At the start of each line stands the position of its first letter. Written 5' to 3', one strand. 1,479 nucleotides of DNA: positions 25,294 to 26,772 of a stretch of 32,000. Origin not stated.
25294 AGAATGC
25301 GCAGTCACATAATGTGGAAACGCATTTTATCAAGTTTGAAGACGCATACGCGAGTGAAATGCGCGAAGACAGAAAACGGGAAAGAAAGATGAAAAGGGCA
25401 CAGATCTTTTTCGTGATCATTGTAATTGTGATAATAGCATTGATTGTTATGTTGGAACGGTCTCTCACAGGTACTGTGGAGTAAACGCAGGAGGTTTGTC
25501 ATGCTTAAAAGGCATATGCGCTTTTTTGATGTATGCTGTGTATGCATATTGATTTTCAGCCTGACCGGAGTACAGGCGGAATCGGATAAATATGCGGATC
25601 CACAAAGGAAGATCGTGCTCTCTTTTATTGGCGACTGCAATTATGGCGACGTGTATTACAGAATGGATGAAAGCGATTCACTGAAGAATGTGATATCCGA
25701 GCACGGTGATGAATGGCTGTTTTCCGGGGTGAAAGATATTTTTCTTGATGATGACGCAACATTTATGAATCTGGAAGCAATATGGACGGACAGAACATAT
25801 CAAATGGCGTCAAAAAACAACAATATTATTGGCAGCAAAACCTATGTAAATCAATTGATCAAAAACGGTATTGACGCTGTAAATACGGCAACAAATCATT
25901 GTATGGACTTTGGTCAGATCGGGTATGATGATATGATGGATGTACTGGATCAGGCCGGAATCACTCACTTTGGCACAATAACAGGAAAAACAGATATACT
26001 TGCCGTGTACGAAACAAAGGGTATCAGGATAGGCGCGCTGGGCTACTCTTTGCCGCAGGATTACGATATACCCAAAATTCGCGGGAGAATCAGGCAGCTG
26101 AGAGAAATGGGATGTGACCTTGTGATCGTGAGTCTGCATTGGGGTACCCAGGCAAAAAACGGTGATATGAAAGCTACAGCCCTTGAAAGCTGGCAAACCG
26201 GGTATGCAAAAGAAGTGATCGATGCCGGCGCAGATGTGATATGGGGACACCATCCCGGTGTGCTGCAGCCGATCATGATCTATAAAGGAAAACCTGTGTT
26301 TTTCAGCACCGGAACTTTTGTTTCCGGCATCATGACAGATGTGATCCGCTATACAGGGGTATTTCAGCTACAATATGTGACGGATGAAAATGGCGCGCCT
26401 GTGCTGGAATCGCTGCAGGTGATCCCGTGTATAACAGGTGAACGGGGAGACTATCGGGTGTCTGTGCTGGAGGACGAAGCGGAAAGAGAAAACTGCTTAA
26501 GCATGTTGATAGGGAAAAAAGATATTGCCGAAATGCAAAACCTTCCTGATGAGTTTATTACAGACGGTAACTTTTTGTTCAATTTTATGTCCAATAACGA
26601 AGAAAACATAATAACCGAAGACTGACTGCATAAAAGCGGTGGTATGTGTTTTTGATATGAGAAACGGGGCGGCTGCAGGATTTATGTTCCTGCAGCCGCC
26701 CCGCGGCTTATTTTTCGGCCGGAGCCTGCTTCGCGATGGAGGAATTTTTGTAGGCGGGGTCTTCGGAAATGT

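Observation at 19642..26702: Uncharacterised five-gene envelope operon centred on a 1,534-aa zinc-ribbon / TM / repeat-array / DUF6273-like protein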

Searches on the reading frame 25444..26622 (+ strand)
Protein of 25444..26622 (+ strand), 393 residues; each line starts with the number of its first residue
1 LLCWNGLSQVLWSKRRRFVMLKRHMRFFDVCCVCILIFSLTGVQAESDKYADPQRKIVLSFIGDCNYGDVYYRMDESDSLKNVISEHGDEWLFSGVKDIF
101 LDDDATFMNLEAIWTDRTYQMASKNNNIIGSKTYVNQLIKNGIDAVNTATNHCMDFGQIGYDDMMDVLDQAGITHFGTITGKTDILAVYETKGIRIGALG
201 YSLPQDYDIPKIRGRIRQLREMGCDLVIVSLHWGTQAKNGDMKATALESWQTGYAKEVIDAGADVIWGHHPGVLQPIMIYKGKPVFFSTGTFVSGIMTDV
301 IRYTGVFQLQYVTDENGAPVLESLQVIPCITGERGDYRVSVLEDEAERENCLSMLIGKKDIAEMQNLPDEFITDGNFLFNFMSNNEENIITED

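Call 3: search_protein_families(library=pfam, proteins=[window:25444-26622:+], max_evalue=0.01)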
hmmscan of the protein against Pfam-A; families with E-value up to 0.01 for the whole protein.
window:25444-26622:+ (393 aa): 1 family
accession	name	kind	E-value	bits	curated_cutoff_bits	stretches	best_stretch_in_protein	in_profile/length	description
PF09587.15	PGA_cap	-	3.2e-46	158.3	27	1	59-294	2-253/255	Bacterial capsule synthesis protein PGA_cap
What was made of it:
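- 25501..26625 (+): Secreted PGA_cap (CapA-family, calcineurin-like fold) protein (374 aa). It is a divergent long branch. PF09587 158 bits (call 3).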

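Call 4: search_protein_families(library=ncbifam, proteins=[window:25444-26622:+], max_evalue=0.01)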
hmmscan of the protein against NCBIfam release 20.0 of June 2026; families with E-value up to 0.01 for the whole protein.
window:25444-26622:+ (393 aa): 1 family
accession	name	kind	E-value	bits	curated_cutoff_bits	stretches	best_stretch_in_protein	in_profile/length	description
NF038314.1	epimerase_MslH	equivalog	1.6e-15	56.5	700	1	212-296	240-319/439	lasso peptide C-terminal Trp epimerase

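Call 17: search_solved_structures(query=window:25444-26622:+, max_evalue=0.01, show_alignments=1)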
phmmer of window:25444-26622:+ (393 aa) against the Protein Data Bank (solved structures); distinct sequences matched with E-value up to 0.01: 3.
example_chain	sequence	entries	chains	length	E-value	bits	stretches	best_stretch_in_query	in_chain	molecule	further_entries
8ith_A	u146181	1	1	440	1.3e-11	47.6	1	184-299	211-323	Poly-gamma-glutamate synthesis protein (Capsule biosynthesis protein)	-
8gq9_A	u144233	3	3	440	2.5e-11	46.7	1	184-299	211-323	Poly-gamma-glutamate synthesis protein (Capsule biosynthesis protein)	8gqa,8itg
8gqb_A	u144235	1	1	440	2.5e-11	46.7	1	184-299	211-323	Poly-gamma-glutamate synthesis protein (Capsule biosynthesis protein)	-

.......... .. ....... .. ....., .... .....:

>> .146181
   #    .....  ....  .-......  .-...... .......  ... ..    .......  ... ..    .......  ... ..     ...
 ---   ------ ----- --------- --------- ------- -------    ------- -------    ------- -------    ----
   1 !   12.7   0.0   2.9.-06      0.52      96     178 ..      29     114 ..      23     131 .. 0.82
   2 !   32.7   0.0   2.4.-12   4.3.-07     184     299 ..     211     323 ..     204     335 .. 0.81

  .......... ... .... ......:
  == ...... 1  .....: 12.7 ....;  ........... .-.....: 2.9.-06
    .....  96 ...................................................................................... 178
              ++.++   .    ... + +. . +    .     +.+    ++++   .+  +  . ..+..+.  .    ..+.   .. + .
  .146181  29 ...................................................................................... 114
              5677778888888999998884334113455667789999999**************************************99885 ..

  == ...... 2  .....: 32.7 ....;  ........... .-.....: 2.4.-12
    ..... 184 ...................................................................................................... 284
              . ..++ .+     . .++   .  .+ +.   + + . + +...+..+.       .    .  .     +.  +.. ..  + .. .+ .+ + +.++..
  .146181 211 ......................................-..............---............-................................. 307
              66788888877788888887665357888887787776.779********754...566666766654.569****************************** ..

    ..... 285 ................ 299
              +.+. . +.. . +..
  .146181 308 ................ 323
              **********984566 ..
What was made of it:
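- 25501..26625 (+): MslH structures 8gq9/8ith E 1e-11 (call 17).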

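Call 26: find_homologous_proteins(query=window:25501-26622:+, max_evalue=1e-20)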
Query window:25501-26622:+ (374 aa): 471 proteins with E <= 1e-20 among 3854 candidates; the best 120 are listed.
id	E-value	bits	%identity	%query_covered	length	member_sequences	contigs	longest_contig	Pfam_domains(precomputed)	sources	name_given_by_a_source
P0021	1.0e-248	843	97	100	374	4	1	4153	PF09587.16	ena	-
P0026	3.3e-94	334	49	86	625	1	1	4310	PF09587.16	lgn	-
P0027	1.7e-92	329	49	86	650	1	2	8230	PF09587.16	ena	-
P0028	5.3e-92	327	45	86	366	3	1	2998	PF09587.16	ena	-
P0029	5.3e-92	327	47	92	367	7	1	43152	PF09587.16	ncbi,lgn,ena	-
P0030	6.4e-92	327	47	90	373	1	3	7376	PF09587.16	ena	-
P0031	1.1e-91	326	48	87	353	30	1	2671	PF09587.16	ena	-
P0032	2.6e-91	325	48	89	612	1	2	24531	PF09587.16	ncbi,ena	-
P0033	3.0e-91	325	48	85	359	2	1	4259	PF09587.16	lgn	-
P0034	5.3e-91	324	49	85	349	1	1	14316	PF09587.16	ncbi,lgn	-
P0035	1.0e-90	323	48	91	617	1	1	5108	PF09587.16,PF19789.7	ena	-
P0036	1.1e-90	323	46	94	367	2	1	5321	PF09587.16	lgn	-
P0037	1.5e-90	322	45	95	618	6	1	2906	PF09587.16,PF19789.7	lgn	-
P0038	4.8e-90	321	48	87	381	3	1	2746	PF09587.16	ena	-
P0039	1.3e-89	319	45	94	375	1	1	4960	PF09587.16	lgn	-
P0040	6.8e-89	317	48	86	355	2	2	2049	PF09587.16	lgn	-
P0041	7.9e-89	317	46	91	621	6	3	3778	PF09587.16,PF19789.7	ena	-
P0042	1.2e-88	316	48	86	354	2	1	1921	PF09587.16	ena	-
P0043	2.4e-88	315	48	88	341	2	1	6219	PF09587.16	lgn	-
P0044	2.7e-88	315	44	93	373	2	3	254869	PF09587.16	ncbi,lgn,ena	-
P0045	8.5e-88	313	47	85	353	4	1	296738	PF09587.16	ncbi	-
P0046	1.6e-87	312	48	86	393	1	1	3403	PF09587.16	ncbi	-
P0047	2.0e-87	312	48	85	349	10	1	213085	PF09587.16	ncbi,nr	ncbi:MAG: CapA family protein [Clostridiales bacterium]|nr:CapA family protein [Clostridiales bacter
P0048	2.4e-87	312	46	87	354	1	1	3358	PF09587.16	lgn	-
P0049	2.5e-87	312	47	86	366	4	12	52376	PF09587.16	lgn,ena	-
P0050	6.6e-87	310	48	85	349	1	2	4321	PF09587.16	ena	-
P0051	7.8e-87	310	47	86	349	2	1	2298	PF09587.16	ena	-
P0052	8.2e-87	310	48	85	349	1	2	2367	PF09587.16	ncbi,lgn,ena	-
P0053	9.2e-87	310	48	86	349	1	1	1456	PF09587.16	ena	-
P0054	1.4e-86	309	45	86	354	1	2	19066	PF09587.16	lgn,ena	-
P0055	1.5e-86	309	47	85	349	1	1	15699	PF09587.16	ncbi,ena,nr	ncbi:MAG: CapA family protein [Clostridia bacterium]|nr:CapA family protein [Clostridia bacterium]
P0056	1.6e-86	309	47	86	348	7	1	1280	PF09587.16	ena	-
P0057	2.9e-86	308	48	85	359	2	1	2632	PF09587.16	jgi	-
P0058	4.1e-86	308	47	85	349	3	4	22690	PF09587.16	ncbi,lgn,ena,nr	ncbi:MAG: CapA family protein [Clostridia bacterium]|nr:CapA family protein [Clostridia bacterium]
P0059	4.9e-86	308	45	94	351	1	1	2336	PF09587.16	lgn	-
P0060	7.6e-86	307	48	86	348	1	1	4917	PF09587.16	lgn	-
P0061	9.4e-86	307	47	86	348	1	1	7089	PF09587.16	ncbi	-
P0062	1.1e-85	306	47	85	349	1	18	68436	PF09587.16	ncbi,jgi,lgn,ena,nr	ncbi:MAG: CapA family protein [Clostridiales bacterium]|nr:CapA family protein [Clostridiales bacter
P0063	1.2e-85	306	44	91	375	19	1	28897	PF09587.16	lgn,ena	-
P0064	1.5e-85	306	47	86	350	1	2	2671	PF09587.16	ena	-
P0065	1.9e-85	306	48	86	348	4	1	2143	PF09587.16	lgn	-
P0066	2.4e-85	305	48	86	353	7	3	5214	PF09587.16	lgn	-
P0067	6.2e-85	304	47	86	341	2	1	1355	PF09587.16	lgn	-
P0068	7.1e-85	304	44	91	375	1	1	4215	PF09587.16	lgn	-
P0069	8.6e-85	303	48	87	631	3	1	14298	PF09587.16,PF19789.7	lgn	-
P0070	9.2e-85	303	47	85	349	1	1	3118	PF09587.16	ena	-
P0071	1.1e-84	303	45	94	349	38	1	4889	PF09587.16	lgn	-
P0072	2.7e-84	302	45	88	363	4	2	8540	PF09587.16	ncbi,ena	-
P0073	3.6e-84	301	46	86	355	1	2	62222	PF09587.16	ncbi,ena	-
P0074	3.9e-84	301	47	86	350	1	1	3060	PF09587.16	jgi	-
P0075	4.0e-84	301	44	94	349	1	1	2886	PF09587.16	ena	-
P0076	4.8e-84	301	47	86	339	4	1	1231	PF09587.16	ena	-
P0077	1.4e-83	299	45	88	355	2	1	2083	PF09587.16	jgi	jgi:poly-gamma-glutamate synthesis protein (capsule biosynthesis protein)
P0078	1.5e-83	299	44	93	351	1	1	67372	PF09587.16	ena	-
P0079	2.0e-83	299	48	87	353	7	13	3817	PF09587.16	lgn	-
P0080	2.5e-83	299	46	86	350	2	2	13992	PF09587.16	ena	-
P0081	3.8e-83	298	46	86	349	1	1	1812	PF09587.16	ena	-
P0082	4.1e-83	298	46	91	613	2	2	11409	PF09587.16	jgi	-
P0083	4.1e-83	298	46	89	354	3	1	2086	PF09587.16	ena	-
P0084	4.8e-83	298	47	87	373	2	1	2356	PF09587.16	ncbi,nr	ncbi:MAG: hypothetical protein CW338_12095 [Clostridiales bacterium]|nr:hypothetical protein [Clostr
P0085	5.1e-83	298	46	86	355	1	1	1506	PF09587.16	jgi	jgi:poly-gamma-glutamate synthesis protein (capsule biosynthesis protein)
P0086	7.3e-83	297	43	87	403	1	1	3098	PF09587.16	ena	-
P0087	7.4e-83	297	46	88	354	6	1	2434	PF09587.16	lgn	-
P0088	7.8e-83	297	46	86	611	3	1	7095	PF09587.16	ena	-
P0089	9.2e-83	297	46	86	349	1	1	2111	PF09587.16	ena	-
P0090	1.1e-82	296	46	93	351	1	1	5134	PF09587.16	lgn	-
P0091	1.2e-82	296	47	86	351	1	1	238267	PF09587.16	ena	-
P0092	2.1e-82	296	47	86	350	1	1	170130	PF09587.16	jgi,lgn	jgi:hypothetical protein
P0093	3.1e-82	295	46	88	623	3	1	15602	PF09587.16,PF19789.7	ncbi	-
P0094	7.6e-82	294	45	94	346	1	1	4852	PF09587.16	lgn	-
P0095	9.1e-82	293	45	90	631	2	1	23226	PF09587.16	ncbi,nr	ncbi:MAG: CapA family protein [Clostridiales bacterium]|nr:CapA family protein [Clostridiales bacter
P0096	2.0e-81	292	46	85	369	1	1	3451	PF09587.16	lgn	-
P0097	2.5e-81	292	47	88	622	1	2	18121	PF09587.16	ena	-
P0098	3.1e-81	292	47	87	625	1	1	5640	PF09587.16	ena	-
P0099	3.6e-81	291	46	86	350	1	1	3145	PF09587.16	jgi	-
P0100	3.9e-81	291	47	87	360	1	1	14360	PF09587.16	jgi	jgi:hypothetical protein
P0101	4.0e-81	291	44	90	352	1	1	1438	PF09587.16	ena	-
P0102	5.5e-81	291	46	89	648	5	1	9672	PF09587.16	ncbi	-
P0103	7.3e-81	291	42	96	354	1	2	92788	PF09587.16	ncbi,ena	-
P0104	7.4e-81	290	44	88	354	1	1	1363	PF09587.16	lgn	-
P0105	7.4e-81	290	46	86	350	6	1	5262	PF09587.16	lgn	-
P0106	9.3e-81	290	44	88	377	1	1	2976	PF09587.16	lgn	-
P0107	1.5e-80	290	42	95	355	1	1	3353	PF09587.16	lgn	-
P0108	1.6e-80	289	43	86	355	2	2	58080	PF09587.16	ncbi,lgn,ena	-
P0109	1.7e-80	289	45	86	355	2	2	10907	PF09587.16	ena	-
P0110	2.4e-80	289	46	91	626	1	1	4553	PF09587.16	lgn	-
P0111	2.4e-80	289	43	94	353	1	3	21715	PF09587.16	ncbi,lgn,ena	-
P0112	3.8e-80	288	47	86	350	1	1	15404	PF09587.16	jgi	jgi:hypothetical protein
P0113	4.4e-80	288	45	87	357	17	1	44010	PF09587.16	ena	-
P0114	4.5e-80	288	46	87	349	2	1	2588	PF09587.16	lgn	-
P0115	5.7e-80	288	44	85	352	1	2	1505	PF09587.16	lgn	-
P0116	6.6e-80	287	42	94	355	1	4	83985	PF09587.16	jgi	jgi:poly-gamma-glutamate synthesis protein (capsule biosynthesis protein)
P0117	7.5e-80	287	46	87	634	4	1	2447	PF09587.16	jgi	-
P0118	8.0e-80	287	45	87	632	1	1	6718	PF09587.16,PF19789.7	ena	-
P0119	9.3e-80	287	46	87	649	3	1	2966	PF09587.16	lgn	-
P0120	9.8e-80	287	45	88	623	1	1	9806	PF09587.16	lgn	-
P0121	1.0e-79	287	42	95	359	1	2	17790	PF09587.16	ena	-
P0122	1.0e-79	287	43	86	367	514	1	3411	PF09587.16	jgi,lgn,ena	-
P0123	1.1e-79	287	45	86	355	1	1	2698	PF09587.16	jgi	-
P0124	1.1e-79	287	47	87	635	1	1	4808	PF09587.16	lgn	-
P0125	1.3e-79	286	44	87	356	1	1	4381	PF09587.16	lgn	-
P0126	1.7e-79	286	44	86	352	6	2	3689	PF09587.16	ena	-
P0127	2.4e-79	285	45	87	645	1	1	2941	PF09587.16,PF19789.7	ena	-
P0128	3.2e-79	285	46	86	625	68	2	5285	PF09587.16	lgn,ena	-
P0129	3.4e-79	285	44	89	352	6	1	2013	PF09587.16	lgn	-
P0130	3.7e-79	285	44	90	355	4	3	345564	PF09587.16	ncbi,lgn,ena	-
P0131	3.8e-79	285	45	85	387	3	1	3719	PF09587.16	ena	-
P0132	3.8e-79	285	46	87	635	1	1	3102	PF09587.16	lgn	-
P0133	4.1e-79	285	43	86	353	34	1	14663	PF09587.16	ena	-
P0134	4.6e-79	285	45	87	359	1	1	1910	PF09587.16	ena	-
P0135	4.8e-79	285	43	87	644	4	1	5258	PF09587.16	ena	-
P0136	4.8e-79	285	45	85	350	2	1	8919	PF09587.16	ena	-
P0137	4.9e-79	284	44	89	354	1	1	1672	PF09587.16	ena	-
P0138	5.2e-79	284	43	95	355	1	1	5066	PF09587.16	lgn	-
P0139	6.3e-79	284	46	89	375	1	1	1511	PF09587.16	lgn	-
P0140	6.5e-79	284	46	89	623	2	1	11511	PF09587.16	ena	-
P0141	7.0e-79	284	44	88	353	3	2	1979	PF09587.16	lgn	-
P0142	7.0e-79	284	43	93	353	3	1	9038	PF09587.16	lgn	-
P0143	1.1e-78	283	46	87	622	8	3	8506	PF09587.16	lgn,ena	-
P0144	1.1e-78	283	45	87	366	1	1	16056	PF09587.16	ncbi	-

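Call 28: search_protein_families(library=pfam, proteins=[P0026, P0027, P0032, P0035, P0037, P0069, P0093, P0095, P0102, P0128], max_evalue=0.001)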
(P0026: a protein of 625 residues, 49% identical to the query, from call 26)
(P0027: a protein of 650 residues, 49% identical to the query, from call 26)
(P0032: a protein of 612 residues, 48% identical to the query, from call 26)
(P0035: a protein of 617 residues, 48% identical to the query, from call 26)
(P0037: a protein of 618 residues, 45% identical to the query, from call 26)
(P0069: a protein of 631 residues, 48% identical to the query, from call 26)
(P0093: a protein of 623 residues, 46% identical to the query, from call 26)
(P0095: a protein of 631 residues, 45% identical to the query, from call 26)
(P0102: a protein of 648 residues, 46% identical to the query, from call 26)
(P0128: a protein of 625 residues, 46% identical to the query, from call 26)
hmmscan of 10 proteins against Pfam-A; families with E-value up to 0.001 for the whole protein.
P0026 (625 aa): 4 families
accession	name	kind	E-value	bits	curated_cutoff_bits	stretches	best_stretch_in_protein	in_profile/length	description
PF09587.15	PGA_cap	-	1.4e-55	189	27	1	298-533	1-254/255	Bacterial capsule synthesis protein PGA_cap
PF05887.16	Trypan_PARP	-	6e-05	23.5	100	1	252-294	59-101/134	Procyclic acidic repetitive protein (PARP)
PF04886.17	PT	-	8.3e-05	22.5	26.2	1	253-288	1-36/36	PT disordered repeat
PF19789.6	DUF6273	-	0.0004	20.7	23.5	0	66-228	2-171/172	Domain of unknown function (DUF6273)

P0027 (650 aa): 2 families
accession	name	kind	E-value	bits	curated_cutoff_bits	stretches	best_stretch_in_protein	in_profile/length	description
PF09587.15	PGA_cap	-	2.6e-53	181.5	27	1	323-558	1-254/255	Bacterial capsule synthesis protein PGA_cap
PF05887.16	Trypan_PARP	-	0.00027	21.4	100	1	257-315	58-113/134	Procyclic acidic repetitive protein (PARP)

P0032 (612 aa): 1 family
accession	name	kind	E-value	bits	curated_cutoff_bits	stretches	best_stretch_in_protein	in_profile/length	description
PF09587.15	PGA_cap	-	1.5e-54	185.6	27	1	282-519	2-254/255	Bacterial capsule synthesis protein PGA_cap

P0035 (617 aa): 2 families
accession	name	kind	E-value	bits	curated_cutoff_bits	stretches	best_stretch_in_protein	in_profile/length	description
PF09587.15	PGA_cap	-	3.4e-53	181.2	27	1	286-524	2-254/255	Bacterial capsule synthesis protein PGA_cap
PF19789.6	DUF6273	-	4.6e-06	27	23.5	1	66-227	3-171/172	Domain of unknown function (DUF6273)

P0037 (618 aa): 2 families
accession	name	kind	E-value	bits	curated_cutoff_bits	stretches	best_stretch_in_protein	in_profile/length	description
PF09587.15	PGA_cap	-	1e-53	182.9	27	1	288-525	2-254/255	Bacterial capsule synthesis protein PGA_cap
PF19789.6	DUF6273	-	4.7e-06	27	23.5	1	69-233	5-171/172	Domain of unknown function (DUF6273)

P0069 (631 aa): 2 families
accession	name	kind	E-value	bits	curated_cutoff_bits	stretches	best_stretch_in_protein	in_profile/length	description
PF09587.15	PGA_cap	-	1.3e-59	202.3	27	1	305-540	1-254/255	Bacterial capsule synthesis protein PGA_cap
PF19789.6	DUF6273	-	2.5e-08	34.4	23.5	1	65-229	1-171/172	Domain of unknown function (DUF6273)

P0093 (623 aa): 2 families
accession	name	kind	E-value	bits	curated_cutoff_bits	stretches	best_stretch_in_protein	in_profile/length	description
PF09587.15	PGA_cap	-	1.8e-52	178.8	27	1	289-529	2-254/255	Bacterial capsule synthesis protein PGA_cap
PF19789.6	DUF6273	-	2.6e-05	24.6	23.5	0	70-234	5-171/172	Domain of unknown function (DUF6273)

P0095 (631 aa): 1 family
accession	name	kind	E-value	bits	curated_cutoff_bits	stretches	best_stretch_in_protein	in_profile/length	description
PF09587.15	PGA_cap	-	1.5e-59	202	27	1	307-541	2-254/255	Bacterial capsule synthesis protein PGA_cap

P0102 (648 aa): 2 families
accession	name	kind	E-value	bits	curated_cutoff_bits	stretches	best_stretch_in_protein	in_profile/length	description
PF09587.15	PGA_cap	-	2.8e-51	174.9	27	1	309-554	2-254/255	Bacterial capsule synthesis protein PGA_cap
PF19789.6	DUF6273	-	0.00098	19.5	23.5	0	65-226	2-170/172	Domain of unknown function (DUF6273)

P0128 (625 aa): 1 family
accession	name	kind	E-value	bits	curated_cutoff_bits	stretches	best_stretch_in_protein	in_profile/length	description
PF09587.15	PGA_cap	-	5.9e-58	196.8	27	1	300-535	1-254/255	Bacterial capsule synthesis protein PGA_cap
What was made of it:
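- Link to the enzyme: about 26 of the 119 CapA homologues listed from outside the species are DUF6273-linker-PGA_cap fusions of 610-650 aa (calls 26, 28).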

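Call 35: search_protein_families(library=pfam, proteins=[L010:6776-7639:+, L010:7762-8637:+, L010:10008-10901:+, L010:10911-11915:+, L018:13089-13637:+, L018:13652-15958:+, L010:11876-14368:-], max_evalue=0.01)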
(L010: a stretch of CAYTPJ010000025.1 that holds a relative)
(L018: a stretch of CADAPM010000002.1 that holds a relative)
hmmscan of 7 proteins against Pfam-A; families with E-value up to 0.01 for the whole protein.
L010:6776-7639:+ (288 aa): 1 family
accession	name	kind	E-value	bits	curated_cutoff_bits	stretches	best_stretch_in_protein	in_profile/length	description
PF00849.27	PseudoU_synth_2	-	1.1e-26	94.4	26.8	1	84-235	1-152/152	RNA pseudouridylate synthase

L010:7762-8637:+ (292 aa): 1 family
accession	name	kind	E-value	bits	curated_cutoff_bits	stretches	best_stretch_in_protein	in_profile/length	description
PF19789.6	DUF6273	-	2.7e-30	105.9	23.5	1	120-285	1-171/172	Domain of unknown function (DUF6273)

L010:10008-10901:+ (298 aa): 1 family
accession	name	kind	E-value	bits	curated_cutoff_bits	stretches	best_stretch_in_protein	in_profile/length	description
PF09992.14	NAGPA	-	5.3e-29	102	25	1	114-290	2-168/169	Phosphodiester glycosidase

L010:10911-11915:+ (335 aa): 1 family
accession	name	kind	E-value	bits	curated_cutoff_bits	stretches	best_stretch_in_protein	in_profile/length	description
PF01790.23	LGT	-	4e-17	62.8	24.9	1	5-243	3-236/240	Prolipoprotein diacylglyceryl transferase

L018:13089-13637:+ (183 aa): 0 families

L018:13652-15958:+ (769 aa): 3 families
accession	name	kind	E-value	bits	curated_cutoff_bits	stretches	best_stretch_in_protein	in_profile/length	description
PF00176.29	SNF2-rel_dom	-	1.8e-26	93.3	24.9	1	335-553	12-250/290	SNF2-related domain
PF00271.37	Helicase_C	-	3e-12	47.2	23.5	1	599-703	6-110/110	Helicase conserved C-terminal domain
PF04851.21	ResIII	-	5.3e-05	23.6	22.5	1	336-468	24-162/164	Type III restriction enzyme, res subunit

L010:11876-14368:- (830 aa): 2 families
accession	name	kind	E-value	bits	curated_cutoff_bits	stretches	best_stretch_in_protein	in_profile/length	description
PF00912.28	Transgly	-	1.2e-61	207.6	27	1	81-256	2-177/178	Transglycosylase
PF00905.27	Transpeptidase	-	3.2e-31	109.1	22.1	1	354-591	5-266/299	Penicillin binding protein transpeptidase domain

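Call 97: search_protein_families(library=padloc, proteins=[window:25501-26622:+], max_evalue=0.01)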
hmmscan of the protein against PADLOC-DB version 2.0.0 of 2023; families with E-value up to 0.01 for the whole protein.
window:25501-26622:+ (374 aa): 0 families
